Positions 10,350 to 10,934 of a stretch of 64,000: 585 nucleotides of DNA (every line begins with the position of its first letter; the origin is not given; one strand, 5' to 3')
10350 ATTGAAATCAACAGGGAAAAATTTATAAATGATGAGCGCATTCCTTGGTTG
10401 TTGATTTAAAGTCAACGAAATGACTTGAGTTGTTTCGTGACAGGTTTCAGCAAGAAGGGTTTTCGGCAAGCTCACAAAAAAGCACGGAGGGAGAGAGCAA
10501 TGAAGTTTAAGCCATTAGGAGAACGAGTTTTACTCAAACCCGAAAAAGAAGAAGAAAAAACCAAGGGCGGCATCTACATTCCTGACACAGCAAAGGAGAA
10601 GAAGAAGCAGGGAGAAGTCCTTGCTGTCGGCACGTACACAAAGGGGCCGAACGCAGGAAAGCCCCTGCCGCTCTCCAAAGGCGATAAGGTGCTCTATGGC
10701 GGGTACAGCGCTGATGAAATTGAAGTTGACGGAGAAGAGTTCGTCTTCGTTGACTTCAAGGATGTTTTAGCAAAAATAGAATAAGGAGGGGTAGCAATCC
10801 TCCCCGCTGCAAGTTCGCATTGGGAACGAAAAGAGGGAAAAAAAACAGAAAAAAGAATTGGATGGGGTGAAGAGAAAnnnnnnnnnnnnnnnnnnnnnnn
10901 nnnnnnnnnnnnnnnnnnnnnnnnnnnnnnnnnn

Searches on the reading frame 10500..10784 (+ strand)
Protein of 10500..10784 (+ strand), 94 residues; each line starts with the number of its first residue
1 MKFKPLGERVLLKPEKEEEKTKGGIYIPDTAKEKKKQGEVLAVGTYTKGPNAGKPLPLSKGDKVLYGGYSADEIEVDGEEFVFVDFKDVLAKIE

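Call 9: search_protein_families(library=pfam, proteins=[window:10500-10784:+])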
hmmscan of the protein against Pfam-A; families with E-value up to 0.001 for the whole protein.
window:10500-10784:+ (94 aa): 1 family
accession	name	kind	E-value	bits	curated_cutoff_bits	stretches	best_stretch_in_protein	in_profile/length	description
PF00166.26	Cpn10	-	2e-29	101.9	21.1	1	2-93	1-93/93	Chaperonin 10 Kd subunit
